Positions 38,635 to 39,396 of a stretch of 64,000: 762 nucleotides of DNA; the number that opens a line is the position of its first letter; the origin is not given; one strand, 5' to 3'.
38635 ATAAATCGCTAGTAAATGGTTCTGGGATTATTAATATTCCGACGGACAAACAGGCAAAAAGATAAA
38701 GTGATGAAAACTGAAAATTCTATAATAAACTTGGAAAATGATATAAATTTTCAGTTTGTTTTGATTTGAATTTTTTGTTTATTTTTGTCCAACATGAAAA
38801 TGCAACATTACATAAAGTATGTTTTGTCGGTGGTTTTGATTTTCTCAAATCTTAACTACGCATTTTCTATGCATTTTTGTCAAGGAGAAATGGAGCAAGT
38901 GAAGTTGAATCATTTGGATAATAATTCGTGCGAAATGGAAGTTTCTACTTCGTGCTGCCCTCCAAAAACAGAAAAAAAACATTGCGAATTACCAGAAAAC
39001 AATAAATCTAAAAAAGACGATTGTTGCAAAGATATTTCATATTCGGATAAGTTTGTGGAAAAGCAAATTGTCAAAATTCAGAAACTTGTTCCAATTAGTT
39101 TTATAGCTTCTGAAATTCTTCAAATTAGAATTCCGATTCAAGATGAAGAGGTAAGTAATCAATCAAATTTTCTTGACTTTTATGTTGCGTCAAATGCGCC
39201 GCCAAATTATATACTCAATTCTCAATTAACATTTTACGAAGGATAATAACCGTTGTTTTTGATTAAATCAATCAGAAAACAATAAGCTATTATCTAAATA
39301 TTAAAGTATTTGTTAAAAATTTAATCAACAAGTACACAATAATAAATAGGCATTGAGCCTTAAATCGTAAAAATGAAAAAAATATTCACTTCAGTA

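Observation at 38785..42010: HYC_CC_PP / TonB-dependent receptor / HMA-domain trio: putative metal uptake locus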

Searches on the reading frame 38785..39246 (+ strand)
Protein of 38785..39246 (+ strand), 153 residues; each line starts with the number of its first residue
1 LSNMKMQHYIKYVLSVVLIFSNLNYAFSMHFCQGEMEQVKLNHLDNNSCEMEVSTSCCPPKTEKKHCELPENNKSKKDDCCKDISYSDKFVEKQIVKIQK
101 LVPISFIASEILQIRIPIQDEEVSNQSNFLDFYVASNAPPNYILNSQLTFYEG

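Call 3: search_protein_families(library=pfam, proteins=[window:38785-39246:+], max_evalue=0.01)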
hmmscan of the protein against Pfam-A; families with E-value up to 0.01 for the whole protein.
window:38785-39246:+ (153 aa): 0 families

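Call 4: search_protein_families(library=ncbifam, proteins=[window:38785-39246:+], max_evalue=0.01)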
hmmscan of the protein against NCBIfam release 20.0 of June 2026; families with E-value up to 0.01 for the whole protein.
window:38785-39246:+ (153 aa): 2 families
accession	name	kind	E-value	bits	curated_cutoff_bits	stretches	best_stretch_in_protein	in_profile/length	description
NF047658.1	HYC_CC_PP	subfamily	6.5e-16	59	28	1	8-151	2-130/131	HYC_CC_PP family protein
NF058656.1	NEAT_IsdX2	exception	0.0029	15.8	1400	1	21-90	295-363/912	NEAT domain-containing hemophore IsdX2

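Call 9: find_homologous_proteins(query=window:38794-39243:+, max_evalue=0.001)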
Query window:38794-39243:+ (150 aa): 38 proteins with E <= 0.001 among 47 candidates.
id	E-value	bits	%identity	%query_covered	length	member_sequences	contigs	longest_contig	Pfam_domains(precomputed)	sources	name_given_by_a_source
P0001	6.7e-88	310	94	100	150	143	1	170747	PF26622.1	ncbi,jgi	-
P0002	2.2e-87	308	93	99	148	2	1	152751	PF26622.1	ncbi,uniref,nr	ncbi:hypothetical protein [Empedobacter sp. GD03865]|uniref:HYC_CC_PP family protein n=1 Tax=Empedob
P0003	5.5e-85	300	90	100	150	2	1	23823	PF26622.1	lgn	-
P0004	1.4e-83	296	87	100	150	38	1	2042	PF26622.1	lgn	-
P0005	1.1e-82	293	88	100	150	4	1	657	PF26622.1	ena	-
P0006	1.4e-81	289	89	99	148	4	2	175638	PF26622.1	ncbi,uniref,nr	ncbi:HYC_CC_PP family protein [Empedobacter falsenii]|uniref:HYC_CC_PP family protein n=1 Tax=Empedo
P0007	7.0e-81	287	87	100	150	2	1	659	PF26622.1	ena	-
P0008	1.5e-80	286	86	99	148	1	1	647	PF26622.1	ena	-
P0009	6.3e-76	271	79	100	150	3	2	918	PF26622.1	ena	-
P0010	1.4e-74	266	79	99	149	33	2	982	PF26622.1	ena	-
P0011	1.4e-73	263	77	100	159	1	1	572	PF26622.1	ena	-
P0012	6.3e-73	261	79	100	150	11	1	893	PF26622.1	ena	-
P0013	3.8e-72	258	77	100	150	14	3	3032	PF26622.1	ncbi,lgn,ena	ncbi:MAG: hypothetical protein RSD53_12950 [Algoriella sp.]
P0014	3.4e-71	255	91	83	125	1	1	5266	PF26622.1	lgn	-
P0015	2.7e-69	249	73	100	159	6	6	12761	PF26622.1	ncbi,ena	-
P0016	9.1e-69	248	72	99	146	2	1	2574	PF26622.1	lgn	-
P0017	2.9e-68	246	72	100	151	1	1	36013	PF26622.1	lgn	-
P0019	8.1e-64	231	71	99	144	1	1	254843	PF26622.1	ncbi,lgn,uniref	ncbi:HYC_CC_PP family protein [Empedobacter brevis]|uniref:HYC_CC_PP family protein n=1 Tax=Empedoba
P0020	9.2e-64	231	66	100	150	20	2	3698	PF26622.1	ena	-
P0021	1.2e-62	228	72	100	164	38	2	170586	PF26622.1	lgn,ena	-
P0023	2.0e-58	214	65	100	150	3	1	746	PF26622.1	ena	-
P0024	7.3e-55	202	89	69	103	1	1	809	PF26622.1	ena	-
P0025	1.0e-54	202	63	100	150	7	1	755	PF26622.1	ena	-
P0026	2.6e-54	201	63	100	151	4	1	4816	PF26622.1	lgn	-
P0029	2.3e-50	188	58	100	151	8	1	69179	PF26622.1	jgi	-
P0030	2.6e-45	172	53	100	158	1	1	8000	PF26622.1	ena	-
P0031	5.4e-45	170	54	99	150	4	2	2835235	PF26622.1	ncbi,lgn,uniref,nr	ncbi:HYC_CC_PP family protein [Faecalibacter bovis]|uniref:Uncharacterized protein n=1 Tax=Faecaliba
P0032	1.3e-44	169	51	100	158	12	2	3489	PF26622.1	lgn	-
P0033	7.3e-41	157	53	99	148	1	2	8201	PF26622.1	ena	-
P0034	1.5e-39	153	58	83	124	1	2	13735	PF26622.1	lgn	-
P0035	6.1e-39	151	50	100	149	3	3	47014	PF26622.1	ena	-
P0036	4.2e-36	142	50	94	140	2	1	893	PF26622.1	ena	-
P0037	1.2e-26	111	48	83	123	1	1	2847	PF26622.1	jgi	-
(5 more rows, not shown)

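Call 12: find_related_loci(query=A1, collection=genome_contigs, flank=6000)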
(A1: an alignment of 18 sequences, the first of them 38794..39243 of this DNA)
Query A1 (150 aa) in genome_contigs; peptide patterns used: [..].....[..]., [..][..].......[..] (x = any residue, [..] = any of these).
53 stretches matched a pattern; 14 encode a relative of the query (tblastn E <= 1e-3); 14 distinct loci.
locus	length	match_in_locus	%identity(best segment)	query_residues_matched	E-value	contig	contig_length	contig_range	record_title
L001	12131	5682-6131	94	1-150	2e-93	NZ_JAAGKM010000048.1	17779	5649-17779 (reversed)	Empedobacter falsenii strain Q1655 NODE_48_length_17779_cov_23.056311, whole genome shotgun sequence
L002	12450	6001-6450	93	1-150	8e-91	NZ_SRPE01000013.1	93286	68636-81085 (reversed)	Empedobacter tilapiae strain MRS2 contig13, whole genome shotgun sequence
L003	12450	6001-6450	83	1-150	1e-84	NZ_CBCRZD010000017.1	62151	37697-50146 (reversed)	Empedobacter stercoris strain CIP110833T isolate CIP110833T NODE_0017, whole genome shotgun sequence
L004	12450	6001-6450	83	1-150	4e-84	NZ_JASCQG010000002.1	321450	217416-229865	Empedobacter sedimenti strain DT-LB-19 DL19_scaffold2, whole genome shotgun sequence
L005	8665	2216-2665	77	1-150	3e-77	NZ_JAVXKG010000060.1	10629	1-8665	MAG: Algoriella sp. isolate CGS6M1-bin12 NODE_6191_length_10629_cov_8.595517, whole genome shotgun sequence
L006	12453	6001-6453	73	1-150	1e-70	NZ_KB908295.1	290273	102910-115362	Empedobacter brevis NBRC 14943 = ATCC 43319 H277DRAFT_scaffold00005.5, whole genome shotgun sequence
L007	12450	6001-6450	67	1-150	5e-70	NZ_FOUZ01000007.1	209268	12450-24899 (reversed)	Algoriella xinjiangensis strain XJ109, whole genome shotgun sequence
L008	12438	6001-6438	71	1-150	1e-64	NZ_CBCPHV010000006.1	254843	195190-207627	Empedobacter brevis strain MIP2405 B isolate MIP2405 B 6, whole genome shotgun sequence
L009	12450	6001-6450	61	1-150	1e-59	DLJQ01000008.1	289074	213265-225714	MAG TPA_asm: Flavobacteriales bacterium UBA7612 UBA7612_contig_234, whole genome shotgun sequence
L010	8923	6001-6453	58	1-150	9e-56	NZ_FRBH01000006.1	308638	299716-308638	Chishuiella changwenlii strain DSM 27989, whole genome shotgun sequence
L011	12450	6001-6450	51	1-150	2e-43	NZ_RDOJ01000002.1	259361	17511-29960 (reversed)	Faecalibacter macacae strain YIM 102668 Scaffold2, whole genome shotgun sequence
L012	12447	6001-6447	48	1-150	3e-42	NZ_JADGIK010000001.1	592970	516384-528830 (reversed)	Faecalibacter rhinopitheci strain WQ 117 Scaffold1, whole genome shotgun sequence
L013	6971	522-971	45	1-150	7e-39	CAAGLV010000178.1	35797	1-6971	MAG TPA_asm: Flavobacteriales bacterium, isolate HGM07009, WGS project CAAGLV010000000 data, contig: SRS476833_13_k119_4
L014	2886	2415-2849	43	1-150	3e-35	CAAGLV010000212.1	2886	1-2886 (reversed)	MAG TPA_asm: Flavobacteriales bacterium, isolate HGM07009, WGS project CAAGLV010000000 data, contig: SRS476833_13_k119_4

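Call 17: search_protein_representatives(alignment_id=A1)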
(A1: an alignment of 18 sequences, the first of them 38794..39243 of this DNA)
Query: 18 sequences, 150 profile positions. Proteins with E-value up to 0.001 (for the whole library): 232; up to 1e-10: 21; up to 1e-30: 2. The best 150 are listed.
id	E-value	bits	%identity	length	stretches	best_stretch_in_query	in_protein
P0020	1.0e-71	255.9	-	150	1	1-150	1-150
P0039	1.7e-58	213.0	-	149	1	1-150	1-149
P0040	2.4e-25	105.4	-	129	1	12-148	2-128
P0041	4.8e-18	81.7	-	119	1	23-150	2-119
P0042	2.6e-15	72.9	-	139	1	1-148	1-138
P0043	3.9e-15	72.3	-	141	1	2-148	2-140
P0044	1.4e-14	70.5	-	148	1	1-149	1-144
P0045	1.4e-14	70.4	-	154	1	4-148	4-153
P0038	1.4e-13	67.2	-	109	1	100-150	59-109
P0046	1.9e-13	66.8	-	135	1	13-148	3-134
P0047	6.9e-13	65.0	-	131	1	9-148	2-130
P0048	9.1e-13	64.6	-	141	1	1-148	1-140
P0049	1.1e-12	64.3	-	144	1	7-148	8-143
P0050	1.1e-11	61.1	-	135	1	1-149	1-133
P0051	1.1e-11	61.1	-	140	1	1-149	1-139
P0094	4.8e-07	46.0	-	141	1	3-148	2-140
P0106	1.4e-06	44.5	-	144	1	8-87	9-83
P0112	1.8e-06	44.2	-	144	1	3-148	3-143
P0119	3.2e-06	43.3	-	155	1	9-113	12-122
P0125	4.2e-06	42.9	-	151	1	6-80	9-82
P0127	4.6e-06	42.8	-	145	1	8-148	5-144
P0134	6.8e-06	42.3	-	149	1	4-148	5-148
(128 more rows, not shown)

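Call 21: find_homologous_proteins(query=A2, max_evalue=0.001)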
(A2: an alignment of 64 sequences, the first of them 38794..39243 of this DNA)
Query A2 (64 sequences) (150 aa, profile of the alignment): 287 proteins with E <= 0.001 among 1163 candidates; the best 120 are listed.
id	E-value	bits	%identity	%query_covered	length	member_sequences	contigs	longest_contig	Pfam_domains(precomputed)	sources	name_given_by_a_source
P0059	1.7e-41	160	27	99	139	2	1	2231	PF26622.1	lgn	-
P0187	1.8e-41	160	27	99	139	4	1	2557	PF26622.1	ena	-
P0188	2.2e-41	159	26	99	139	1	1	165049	PF26622.1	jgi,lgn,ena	-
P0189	8.7e-41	157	27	99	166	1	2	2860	PF26622.1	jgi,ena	-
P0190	2.0e-40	156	25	99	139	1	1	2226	PF26622.1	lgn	-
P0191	2.4e-40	156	28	99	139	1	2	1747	PF26622.1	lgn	-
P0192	3.4e-40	155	24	99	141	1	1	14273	PF26622.1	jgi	jgi:hypothetical protein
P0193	5.9e-40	155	29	88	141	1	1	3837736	PF26622.1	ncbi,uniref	ncbi:HYC_CC_PP family protein [Flavobacterium sp. 3HN19-14]|uniref:HYC_CC_PP family protein n=1 Tax=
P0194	6.0e-40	155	28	99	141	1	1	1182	PF26622.1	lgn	-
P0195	6.2e-40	155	29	99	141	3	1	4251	PF26622.1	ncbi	-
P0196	6.7e-40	154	25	99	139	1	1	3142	PF26622.1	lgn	-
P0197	7.6e-40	154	25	88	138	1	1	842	PF26622.1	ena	-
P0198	8.8e-40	154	26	99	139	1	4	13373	PF26622.1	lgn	-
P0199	9.3e-40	154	24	99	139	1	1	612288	PF26622.1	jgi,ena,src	-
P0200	1.4e-39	153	28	99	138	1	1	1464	PF26622.1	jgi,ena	-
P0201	2.1e-39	153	29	99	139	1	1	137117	PF26622.1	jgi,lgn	-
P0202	2.1e-39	153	29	99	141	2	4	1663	PF26622.1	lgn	-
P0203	2.9e-39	152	30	99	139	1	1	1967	PF26622.1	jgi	jgi:hypothetical protein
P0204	3.4e-39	152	31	99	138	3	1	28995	PF26622.1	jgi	-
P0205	4.1e-39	152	29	99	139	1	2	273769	PF26622.1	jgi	jgi:hypothetical protein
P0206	4.1e-39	152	41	26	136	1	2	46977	PF26622.1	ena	-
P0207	4.2e-39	152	25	99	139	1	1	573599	PF26622.1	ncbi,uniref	ncbi:HYC_CC_PP family protein [Flavobacterium sp.]|uniref:HYC_CC_PP family protein n=1 Tax=Flavobact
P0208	4.5e-39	152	27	87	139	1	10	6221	PF26622.1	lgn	-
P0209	4.7e-39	152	29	99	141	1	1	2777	PF26622.1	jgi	jgi:hypothetical protein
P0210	4.7e-39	152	28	99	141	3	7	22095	PF26622.1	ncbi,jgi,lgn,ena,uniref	ncbi:HYC_CC_PP family protein [Flavobacterium sp.]|jgi:hypothetical protein|uniref:HYC_CC_PP family 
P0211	5.0e-39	152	26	87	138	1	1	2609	PF26622.1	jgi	jgi:hypothetical protein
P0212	5.6e-39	151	28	99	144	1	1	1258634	PF26622.1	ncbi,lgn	-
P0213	5.8e-39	151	30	99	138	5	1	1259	PF26622.1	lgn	-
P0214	1.1e-38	150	29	99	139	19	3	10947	PF26622.1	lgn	-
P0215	1.4e-38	150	25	99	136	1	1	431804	PF26622.1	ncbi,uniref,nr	ncbi:HYC_CC_PP family protein [Flavobacterium taihuense]|uniref:Transmembrane protein n=1 Tax=Flavob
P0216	1.4e-38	150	27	99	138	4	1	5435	PF26622.1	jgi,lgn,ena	-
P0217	1.6e-38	150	26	99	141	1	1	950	PF26622.1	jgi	jgi:hypothetical protein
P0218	1.7e-38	150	29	99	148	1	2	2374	PF26622.1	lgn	-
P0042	1.7e-38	150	30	99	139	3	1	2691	PF26622.1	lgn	-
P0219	2.0e-38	150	29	99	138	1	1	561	PF26622.1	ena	-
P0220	2.3e-38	149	28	93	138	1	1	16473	PF26622.1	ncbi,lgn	-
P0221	2.4e-38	149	29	87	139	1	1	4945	PF26622.1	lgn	-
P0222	2.5e-38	149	26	99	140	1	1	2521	PF26622.1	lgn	-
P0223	2.7e-38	149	27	99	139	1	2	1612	PF26622.1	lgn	-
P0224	3.1e-38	149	32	99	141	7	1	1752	PF26622.1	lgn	-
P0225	3.5e-38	149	27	99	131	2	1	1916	PF26622.1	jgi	jgi:hypothetical protein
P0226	3.7e-38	149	29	99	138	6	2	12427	PF26622.1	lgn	-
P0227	5.0e-38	148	26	99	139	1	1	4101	PF26622.1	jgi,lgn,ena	-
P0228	6.5e-38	148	29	99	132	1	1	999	PF26622.1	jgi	jgi:hypothetical protein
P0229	7.2e-38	148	24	99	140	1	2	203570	PF26622.1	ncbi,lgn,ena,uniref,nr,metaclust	ncbi:HYC_CC_PP family protein [Flavobacterium caeni]|uniref:Uncharacterized protein n=1 Tax=Flavobac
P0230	8.4e-38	148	33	31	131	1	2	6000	PF26622.1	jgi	jgi:hypothetical protein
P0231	9.3e-38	147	30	99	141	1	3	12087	PF26622.1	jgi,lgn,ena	jgi:hypothetical protein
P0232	1.3e-37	147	28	99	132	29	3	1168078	PF26622.1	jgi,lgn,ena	-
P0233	1.9e-37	146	31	99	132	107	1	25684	PF26622.1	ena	-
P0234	2.0e-37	146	29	87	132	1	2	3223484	PF26622.1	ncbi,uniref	ncbi:hypothetical protein ACFFLS_15605 [Flavobacterium procerum]|uniref:Uncharacterized protein n=1 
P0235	2.2e-37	146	28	99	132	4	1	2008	PF26622.1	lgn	-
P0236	2.5e-37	146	30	99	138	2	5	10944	PF26622.1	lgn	-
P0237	2.5e-37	146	28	99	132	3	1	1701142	PF26622.1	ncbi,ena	-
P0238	2.7e-37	146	28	93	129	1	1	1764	PF26622.1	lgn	-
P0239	2.8e-37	146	28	99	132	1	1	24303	PF26622.1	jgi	-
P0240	2.9e-37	146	29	99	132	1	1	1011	PF26622.1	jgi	-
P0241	3.3e-37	146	29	99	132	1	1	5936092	PF26622.1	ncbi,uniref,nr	ncbi:hypothetical protein Q1W71_19500 [Flavobacterium pectinovorum]|uniref:HYC_CC_PP family protein 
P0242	3.5e-37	146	30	99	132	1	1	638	PF26622.1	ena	-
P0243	3.5e-37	146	30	99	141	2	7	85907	PF26622.1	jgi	jgi:hypothetical protein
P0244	3.6e-37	146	27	87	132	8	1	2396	PF26622.1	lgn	-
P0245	3.6e-37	146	24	99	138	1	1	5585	PF26622.1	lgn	-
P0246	3.7e-37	146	31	87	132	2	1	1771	PF26622.1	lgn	-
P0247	4.2e-37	145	26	99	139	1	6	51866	PF26622.1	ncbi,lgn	-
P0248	4.8e-37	145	29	92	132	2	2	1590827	PF26622.1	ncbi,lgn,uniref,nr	ncbi:hypothetical protein HNP37_000450 [Flavobacterium nitrogenifigens]|uniref:Uncharacterized prote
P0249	4.8e-37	145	29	99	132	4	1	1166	PF26622.1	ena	-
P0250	5.1e-37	145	29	99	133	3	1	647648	PF26622.1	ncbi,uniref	ncbi:hypothetical protein ACFX5D_01445 [Flavobacterium sp. LB3P45]|uniref:Uncharacterized protein n=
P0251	5.3e-37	145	28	99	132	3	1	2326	PF26622.1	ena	-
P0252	5.6e-37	145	29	99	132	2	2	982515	PF26622.1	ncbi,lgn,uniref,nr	ncbi:HYC_CC_PP family protein [Flavobacterium pectinovorum]|uniref:Uncharacterized protein n=1 Tax=F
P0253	5.6e-37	145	29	99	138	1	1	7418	PF26622.1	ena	-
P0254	5.7e-37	145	41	26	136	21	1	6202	PF26622.1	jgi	jgi:hypothetical protein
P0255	6.1e-37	145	30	99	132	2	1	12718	PF26622.1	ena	-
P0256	6.2e-37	145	30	99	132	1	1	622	PF26622.1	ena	-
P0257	6.4e-37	145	32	88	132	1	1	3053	PF26622.1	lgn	-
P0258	6.4e-37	145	30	99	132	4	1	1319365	PF26622.1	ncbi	ncbi:HYC_CC_PP family protein [Flavobacterium sp. 3-210]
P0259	6.7e-37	145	30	87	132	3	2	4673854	PF26622.1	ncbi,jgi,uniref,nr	ncbi:HYC_CC_PP family protein [Flavobacterium sp. N2038]|jgi:hypothetical protein|uniref:HYC_CC_PP f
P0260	6.8e-37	145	30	93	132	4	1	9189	PF26622.1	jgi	jgi:hypothetical protein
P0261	7.1e-37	145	28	99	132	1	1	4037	PF26622.1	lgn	-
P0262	7.2e-37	145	30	99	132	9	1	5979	PF26622.1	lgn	-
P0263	7.7e-37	145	31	99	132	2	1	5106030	PF26622.1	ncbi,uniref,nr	ncbi:HYC_CC_PP family protein [Flavobacterium sp. N1736]|uniref:HYC_CC_PP family protein n=1 Tax=Fla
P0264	8.2e-37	144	29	99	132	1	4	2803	PF26622.1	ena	-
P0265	8.3e-37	144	27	99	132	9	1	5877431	PF26622.1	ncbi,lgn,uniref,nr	ncbi:hypothetical protein HYN56_07525 [Flavobacterium crocinum]|uniref:Uncharacterized protein n=1 T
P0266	8.3e-37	144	29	99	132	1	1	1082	PF26622.1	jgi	jgi:hypothetical protein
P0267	8.7e-37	144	27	99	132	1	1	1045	PF26622.1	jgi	jgi:hypothetical protein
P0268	9.0e-37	144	24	87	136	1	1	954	PF26622.1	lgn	-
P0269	9.0e-37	144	28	99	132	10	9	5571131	PF26622.1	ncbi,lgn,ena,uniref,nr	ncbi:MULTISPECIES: hypothetical protein [Flavobacterium]|uniref:Uncharacterized protein n=1 Tax=Flav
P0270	9.5e-37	144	29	99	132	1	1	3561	PF26622.1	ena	-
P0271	9.8e-37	144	31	87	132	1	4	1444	PF26622.1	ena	-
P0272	1.1e-36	144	32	99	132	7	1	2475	PF26622.1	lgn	-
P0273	1.1e-36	144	29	92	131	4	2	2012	PF26622.1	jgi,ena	-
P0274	1.2e-36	144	29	99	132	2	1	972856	PF26622.1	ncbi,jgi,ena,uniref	ncbi:HYC_CC_PP family protein [Flavobacterium mesophilum]|uniref:HYC_CC_PP family protein n=1 Tax=Fl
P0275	1.2e-36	144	29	93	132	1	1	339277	PF26622.1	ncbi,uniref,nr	ncbi:HYC_CC_PP family protein [Flavobacterium foetidum]|uniref:HYC_CC_PP family protein n=1 Tax=Flav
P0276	1.3e-36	144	31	87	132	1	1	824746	PF26622.1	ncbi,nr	ncbi:hypothetical protein B4N84_25295 [Flavobacterium sp. IR1]|nr:hypothetical protein B4N84_25295 [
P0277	1.3e-36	144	30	99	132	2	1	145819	PF26622.1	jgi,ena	-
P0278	1.4e-36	144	31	93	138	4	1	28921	PF26622.1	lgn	-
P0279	1.5e-36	144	28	99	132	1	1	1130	PF26622.1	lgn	-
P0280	1.6e-36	143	30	99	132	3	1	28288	PF26622.1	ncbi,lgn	-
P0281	1.6e-36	143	32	88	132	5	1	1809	PF26622.1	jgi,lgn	-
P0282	1.6e-36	143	29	87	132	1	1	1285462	PF26622.1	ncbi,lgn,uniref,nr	ncbi:MAG: hypothetical protein J7574_04445 [Flavobacterium sp.]|uniref:HYC_CC_PP family protein n=1 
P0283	1.6e-36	143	31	87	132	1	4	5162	PF26622.1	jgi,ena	-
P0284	1.7e-36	143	32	43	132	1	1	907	PF26622.1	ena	-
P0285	1.7e-36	143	28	87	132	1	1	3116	PF26622.1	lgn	-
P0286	1.7e-36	143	30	93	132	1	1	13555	PF26622.1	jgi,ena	-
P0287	1.7e-36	143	30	99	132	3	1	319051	PF26622.1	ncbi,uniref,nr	ncbi:HYC_CC_PP family protein [Flavobacterium daemonense]|uniref:HYC_CC_PP family protein n=1 Tax=Fl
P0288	1.8e-36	143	29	99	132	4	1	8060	PF26622.1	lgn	-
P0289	1.8e-36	143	32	99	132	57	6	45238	PF26622.1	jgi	jgi:hypothetical protein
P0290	2.0e-36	143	27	93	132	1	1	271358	PF26622.1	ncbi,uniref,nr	ncbi:HYC_CC_PP family protein [Flavobacterium poyangense]|uniref:HYC_CC_PP family protein n=1 Tax=Fl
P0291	2.0e-36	143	29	99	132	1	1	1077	PF26622.1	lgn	-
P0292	2.0e-36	143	27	99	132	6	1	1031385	PF26622.1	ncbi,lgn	-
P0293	2.3e-36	143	27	92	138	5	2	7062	PF26622.1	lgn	-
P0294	2.5e-36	143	29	99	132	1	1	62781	PF26622.1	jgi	jgi:hypothetical protein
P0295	2.5e-36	143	28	99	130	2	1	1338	PF26622.1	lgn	-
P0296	2.6e-36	143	25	99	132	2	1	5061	PF26622.1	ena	-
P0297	2.6e-36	143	29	99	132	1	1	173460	PF26622.1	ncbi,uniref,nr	ncbi:hypothetical protein [Flavobacterium sp. LC2016-12]|uniref:HYC_CC_PP family protein n=1 Tax=Fla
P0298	2.9e-36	143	30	99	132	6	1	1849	PF26622.1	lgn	-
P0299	3.0e-36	143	28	99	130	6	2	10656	PF26622.1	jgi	jgi:hypothetical protein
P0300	3.0e-36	143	32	99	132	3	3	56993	PF26622.1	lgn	-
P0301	3.0e-36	143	30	99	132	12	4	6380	PF26622.1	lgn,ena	-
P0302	3.0e-36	143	30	99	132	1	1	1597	PF26622.1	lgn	-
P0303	3.2e-36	143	29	99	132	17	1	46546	PF26622.1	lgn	-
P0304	3.3e-36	142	31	99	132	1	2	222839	PF26622.1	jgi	jgi:hypothetical protein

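Call 23: find_encoding_contigs(protein=P0241, flank=7000, max_places=2)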
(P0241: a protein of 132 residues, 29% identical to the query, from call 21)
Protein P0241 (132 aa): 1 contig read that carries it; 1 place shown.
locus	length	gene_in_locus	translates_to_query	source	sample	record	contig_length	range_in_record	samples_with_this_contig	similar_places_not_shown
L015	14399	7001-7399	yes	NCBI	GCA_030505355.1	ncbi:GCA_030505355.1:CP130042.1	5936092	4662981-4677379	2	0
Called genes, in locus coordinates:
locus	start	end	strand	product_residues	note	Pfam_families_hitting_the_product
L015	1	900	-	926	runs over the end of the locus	PF13620:CarboxypepD_reg (weak), PF13715:CarbopepD_reg_2, PF07715:Plug (weak), PF25183:OMP_b-brl_4, PF00593:TonB_dep_Rec_b-barrel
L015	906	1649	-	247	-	-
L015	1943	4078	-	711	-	PF01138:RNase_PH, PF03725:RNase_PH_C, PF03726:PNPase, PF01138:RNase_PH, PF00013:KH_1, PF00575:S1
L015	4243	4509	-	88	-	PF00312:Ribosomal_S15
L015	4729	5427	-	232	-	-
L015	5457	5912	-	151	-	PF01590:GAF, PF13185:GAF_2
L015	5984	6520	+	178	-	PF09721:Exosortase_EpsH (weak)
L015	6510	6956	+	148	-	-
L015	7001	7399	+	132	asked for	PF26622:DUF8199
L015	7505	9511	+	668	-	PF07715:Plug, PF00593:TonB_dep_Rec_b-barrel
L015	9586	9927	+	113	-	PF00403:HMA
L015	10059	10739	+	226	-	PF09335:VTT_dom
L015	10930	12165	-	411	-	PF01098:FTSW_RODA_SPOVE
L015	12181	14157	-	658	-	PF03717:PBP_dimer, PF00905:Transpeptidase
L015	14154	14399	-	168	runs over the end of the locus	-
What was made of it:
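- On HYC_CC_PP (NF047658) / DUF8199 (PF26622): Close relatives are annotated PF26622 (calls 9, 23).
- Checked: Its relatives carry Pfam PF26622/DUF8199 (calls 9, 23).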

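Call 24: find_encoding_contigs(protein=P0229, flank=7000, max_places=2)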
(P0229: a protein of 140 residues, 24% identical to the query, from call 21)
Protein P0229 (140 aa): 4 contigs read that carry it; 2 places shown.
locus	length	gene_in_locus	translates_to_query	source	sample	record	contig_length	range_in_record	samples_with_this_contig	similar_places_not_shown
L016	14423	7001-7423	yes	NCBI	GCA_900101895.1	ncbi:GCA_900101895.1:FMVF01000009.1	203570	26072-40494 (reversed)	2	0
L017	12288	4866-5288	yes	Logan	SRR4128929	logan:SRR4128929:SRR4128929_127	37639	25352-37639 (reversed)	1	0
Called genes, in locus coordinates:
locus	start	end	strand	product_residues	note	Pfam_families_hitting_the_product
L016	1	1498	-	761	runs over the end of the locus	PF01138:RNase_PH, PF03725:RNase_PH_C, PF03726:PNPase, PF01138:RNase_PH, PF00013:KH_1, PF00575:S1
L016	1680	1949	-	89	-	PF00312:Ribosomal_S15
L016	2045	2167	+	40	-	-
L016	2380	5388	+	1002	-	PF26696:PTL_trimer, PF13884:Peptidase_S74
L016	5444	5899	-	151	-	PF01590:GAF, PF13185:GAF_2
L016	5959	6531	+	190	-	-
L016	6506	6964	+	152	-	-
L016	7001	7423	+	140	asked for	PF26622:DUF8199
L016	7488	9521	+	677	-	PF07715:Plug (faint), PF00593:TonB_dep_Rec_b-barrel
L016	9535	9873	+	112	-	PF00403:HMA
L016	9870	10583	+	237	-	PF00403:HMA, PF07291:MauE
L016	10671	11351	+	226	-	PF09335:VTT_dom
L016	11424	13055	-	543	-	PF00118:Cpn60_TCP1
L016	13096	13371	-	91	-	PF00166:Cpn10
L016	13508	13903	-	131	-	-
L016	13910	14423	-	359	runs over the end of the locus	-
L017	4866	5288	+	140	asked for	PF26622:DUF8199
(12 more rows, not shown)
